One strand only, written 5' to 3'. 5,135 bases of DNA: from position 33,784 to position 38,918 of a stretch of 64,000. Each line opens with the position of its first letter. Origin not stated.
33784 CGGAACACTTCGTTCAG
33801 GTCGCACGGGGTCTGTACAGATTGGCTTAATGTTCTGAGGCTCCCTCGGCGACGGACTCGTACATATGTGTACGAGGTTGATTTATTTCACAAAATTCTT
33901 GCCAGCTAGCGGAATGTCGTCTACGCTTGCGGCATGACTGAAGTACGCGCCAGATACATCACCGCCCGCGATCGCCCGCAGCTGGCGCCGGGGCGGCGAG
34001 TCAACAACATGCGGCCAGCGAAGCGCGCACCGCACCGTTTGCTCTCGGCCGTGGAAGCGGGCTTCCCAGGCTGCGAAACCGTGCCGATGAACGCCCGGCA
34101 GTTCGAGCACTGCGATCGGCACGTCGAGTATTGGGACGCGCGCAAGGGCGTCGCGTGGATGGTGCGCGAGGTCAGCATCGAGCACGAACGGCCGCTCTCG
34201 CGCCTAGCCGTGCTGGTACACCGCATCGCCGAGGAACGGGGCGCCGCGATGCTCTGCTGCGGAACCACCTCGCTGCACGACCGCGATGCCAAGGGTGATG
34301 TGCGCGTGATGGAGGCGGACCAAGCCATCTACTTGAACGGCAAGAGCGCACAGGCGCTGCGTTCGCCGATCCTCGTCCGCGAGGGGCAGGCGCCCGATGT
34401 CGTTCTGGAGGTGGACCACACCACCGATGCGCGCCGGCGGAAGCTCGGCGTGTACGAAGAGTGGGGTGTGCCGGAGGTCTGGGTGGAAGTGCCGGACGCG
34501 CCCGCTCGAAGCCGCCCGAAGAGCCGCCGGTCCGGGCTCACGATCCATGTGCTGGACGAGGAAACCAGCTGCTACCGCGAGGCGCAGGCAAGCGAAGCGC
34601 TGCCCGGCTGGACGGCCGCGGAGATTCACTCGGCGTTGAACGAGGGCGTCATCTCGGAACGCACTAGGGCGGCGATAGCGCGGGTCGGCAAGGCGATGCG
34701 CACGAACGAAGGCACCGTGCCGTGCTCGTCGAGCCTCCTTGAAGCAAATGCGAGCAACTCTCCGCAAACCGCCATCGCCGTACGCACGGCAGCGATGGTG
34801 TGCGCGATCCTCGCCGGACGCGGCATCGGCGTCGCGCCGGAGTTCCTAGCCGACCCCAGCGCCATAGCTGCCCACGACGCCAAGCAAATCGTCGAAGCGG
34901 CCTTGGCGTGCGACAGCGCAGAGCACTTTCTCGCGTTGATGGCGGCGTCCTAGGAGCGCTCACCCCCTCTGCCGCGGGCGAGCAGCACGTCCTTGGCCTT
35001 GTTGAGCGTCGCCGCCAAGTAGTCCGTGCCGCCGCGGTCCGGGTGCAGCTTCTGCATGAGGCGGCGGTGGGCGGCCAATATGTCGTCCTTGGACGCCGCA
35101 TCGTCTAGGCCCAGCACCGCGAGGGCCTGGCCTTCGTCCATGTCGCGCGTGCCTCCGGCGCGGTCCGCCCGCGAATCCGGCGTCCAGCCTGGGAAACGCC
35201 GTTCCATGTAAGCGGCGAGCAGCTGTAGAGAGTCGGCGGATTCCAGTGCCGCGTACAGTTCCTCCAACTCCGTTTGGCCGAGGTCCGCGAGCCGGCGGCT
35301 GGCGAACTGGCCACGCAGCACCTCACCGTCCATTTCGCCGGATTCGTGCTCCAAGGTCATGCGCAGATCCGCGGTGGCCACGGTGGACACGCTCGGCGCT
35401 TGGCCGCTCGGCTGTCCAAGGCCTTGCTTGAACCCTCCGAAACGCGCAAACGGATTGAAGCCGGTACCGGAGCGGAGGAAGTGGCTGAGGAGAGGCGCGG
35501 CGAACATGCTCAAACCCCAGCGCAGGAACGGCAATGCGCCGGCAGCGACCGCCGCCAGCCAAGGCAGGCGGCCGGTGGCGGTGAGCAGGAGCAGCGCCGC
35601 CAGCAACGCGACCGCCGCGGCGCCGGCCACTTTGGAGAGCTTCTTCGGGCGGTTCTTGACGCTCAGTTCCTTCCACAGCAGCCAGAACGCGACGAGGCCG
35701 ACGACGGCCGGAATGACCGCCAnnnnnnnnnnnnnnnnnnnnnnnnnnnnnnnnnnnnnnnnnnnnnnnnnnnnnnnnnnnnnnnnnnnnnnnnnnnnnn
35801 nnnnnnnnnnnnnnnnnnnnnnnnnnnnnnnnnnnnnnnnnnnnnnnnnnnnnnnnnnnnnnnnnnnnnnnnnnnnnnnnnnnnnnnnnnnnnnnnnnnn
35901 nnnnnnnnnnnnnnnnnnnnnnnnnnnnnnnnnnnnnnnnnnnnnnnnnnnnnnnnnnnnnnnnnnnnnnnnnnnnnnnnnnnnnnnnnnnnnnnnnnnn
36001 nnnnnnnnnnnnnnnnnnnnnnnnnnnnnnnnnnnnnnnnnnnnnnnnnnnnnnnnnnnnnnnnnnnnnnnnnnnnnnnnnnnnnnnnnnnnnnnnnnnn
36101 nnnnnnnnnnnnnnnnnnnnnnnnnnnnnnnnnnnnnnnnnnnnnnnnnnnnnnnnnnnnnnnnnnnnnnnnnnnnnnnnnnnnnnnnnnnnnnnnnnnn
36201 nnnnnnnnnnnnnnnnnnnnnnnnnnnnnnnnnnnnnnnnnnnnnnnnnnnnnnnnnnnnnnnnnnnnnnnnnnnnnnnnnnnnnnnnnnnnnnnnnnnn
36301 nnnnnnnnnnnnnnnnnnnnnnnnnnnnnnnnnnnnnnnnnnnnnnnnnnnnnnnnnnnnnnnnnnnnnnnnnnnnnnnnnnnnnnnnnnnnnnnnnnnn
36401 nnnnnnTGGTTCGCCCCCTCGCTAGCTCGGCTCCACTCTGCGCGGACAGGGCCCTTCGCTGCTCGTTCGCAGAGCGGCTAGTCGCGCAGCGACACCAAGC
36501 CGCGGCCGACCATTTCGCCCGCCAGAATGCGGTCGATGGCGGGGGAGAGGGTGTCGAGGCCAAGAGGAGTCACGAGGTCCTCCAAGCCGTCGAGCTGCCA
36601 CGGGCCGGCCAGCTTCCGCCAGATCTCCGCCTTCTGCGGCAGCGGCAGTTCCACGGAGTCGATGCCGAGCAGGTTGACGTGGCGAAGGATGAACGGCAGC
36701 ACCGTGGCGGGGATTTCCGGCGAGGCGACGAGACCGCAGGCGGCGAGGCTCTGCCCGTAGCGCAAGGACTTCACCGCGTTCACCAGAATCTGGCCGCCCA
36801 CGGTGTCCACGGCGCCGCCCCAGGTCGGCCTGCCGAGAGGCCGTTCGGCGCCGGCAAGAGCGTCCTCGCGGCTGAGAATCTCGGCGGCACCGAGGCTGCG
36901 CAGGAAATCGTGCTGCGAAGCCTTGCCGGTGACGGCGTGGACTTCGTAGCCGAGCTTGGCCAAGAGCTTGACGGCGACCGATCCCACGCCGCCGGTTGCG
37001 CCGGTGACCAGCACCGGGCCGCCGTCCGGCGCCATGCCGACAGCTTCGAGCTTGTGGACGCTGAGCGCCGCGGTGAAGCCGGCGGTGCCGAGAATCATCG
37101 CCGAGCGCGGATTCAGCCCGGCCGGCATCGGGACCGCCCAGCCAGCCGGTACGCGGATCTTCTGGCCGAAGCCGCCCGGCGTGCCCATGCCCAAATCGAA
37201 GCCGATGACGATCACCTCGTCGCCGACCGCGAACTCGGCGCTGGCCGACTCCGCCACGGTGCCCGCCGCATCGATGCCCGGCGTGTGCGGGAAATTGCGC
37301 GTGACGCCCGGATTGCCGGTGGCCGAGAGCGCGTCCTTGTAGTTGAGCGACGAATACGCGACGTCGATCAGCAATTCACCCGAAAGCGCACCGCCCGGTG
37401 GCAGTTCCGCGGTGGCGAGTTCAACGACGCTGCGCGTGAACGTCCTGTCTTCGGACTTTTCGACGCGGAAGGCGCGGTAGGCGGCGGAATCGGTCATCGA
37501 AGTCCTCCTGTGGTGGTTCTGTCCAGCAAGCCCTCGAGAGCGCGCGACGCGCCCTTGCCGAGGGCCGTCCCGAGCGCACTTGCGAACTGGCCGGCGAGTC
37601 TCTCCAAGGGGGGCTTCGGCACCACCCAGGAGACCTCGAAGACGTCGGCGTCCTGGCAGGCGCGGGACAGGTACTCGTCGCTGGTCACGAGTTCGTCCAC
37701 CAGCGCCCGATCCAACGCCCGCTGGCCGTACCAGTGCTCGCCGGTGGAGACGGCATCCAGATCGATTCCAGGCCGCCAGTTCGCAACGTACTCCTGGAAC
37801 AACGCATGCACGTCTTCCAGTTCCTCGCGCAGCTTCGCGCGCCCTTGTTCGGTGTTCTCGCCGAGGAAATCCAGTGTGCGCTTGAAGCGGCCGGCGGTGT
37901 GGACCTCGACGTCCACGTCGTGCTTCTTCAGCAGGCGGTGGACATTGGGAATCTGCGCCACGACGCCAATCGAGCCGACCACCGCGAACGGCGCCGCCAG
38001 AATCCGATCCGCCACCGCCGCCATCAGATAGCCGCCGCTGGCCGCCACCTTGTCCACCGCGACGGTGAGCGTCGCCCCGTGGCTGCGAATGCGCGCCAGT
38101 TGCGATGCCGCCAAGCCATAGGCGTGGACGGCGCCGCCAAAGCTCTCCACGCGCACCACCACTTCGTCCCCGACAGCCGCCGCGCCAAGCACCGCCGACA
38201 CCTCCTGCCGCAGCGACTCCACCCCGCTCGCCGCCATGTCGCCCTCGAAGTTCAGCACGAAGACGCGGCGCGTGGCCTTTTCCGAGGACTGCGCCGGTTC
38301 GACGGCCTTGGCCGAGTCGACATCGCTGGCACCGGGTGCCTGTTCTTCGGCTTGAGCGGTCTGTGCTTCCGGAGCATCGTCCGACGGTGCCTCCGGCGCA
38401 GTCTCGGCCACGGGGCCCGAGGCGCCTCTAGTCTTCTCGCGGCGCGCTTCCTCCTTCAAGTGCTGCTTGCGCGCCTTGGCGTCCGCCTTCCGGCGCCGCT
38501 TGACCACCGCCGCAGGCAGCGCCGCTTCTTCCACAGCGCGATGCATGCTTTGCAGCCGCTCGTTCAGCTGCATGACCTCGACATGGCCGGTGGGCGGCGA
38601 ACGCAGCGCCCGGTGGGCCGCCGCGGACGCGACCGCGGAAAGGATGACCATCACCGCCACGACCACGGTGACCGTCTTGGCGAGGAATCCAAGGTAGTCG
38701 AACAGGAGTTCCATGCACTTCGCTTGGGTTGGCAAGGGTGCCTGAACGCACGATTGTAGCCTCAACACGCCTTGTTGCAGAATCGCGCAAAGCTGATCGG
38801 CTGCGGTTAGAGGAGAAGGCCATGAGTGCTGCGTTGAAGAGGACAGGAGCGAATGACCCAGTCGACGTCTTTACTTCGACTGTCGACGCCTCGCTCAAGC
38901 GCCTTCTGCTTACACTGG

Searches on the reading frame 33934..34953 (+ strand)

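Call 69: search_protein_families(library=pfam, proteins=[window:33934-34953:+], max_evalue=0.0001)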
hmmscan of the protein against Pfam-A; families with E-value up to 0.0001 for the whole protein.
window:33934-34953:+ (339 aa): 1 family
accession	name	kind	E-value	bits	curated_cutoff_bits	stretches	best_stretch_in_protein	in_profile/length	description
PF05685.18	Uma2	-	5.2e-08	33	27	1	61-218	12-150/172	Putative restriction endonuclease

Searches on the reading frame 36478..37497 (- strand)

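Call 69: search_protein_families(library=pfam, proteins=[window:36478-37497:-], max_evalue=0.0001)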
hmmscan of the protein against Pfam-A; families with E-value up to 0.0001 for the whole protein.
window:36478-37497:- (339 aa): 3 families
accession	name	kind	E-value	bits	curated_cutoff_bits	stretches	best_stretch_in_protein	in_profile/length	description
PF08240.17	ADH_N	-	1.5e-12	48.1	23.5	1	40-125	3-103/104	Alcohol dehydrogenase GroES-like domain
PF00107.32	ADH_zinc_N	-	4.7e-11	43.2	31.8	1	170-280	1-113/129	Zinc-binding dehydrogenase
PF01370.27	Epimerase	-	3.1e-05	23.9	20.9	1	162-199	1-38/240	NAD dependent epimerase/dehydratase family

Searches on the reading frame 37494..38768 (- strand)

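Call 69: search_protein_families(library=pfam, proteins=[window:37494-38768:-], max_evalue=0.0001)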
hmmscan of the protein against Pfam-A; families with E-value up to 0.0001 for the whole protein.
window:37494-38768:- (424 aa): 3 families
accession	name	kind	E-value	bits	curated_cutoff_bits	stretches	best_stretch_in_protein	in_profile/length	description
PF08496.15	Peptidase_S49_N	-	2.2e-42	145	27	1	20-224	1-147/147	Peptidase family S49 N-terminal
PF01343.23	Peptidase_S49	-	4.2e-40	137.7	24.9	1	230-376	5-153/154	Peptidase family S49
PF01972.22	SDH_protease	-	2.7e-05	23.8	31.3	1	218-273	105-162/286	ClpP-like SDH-type serine proteinase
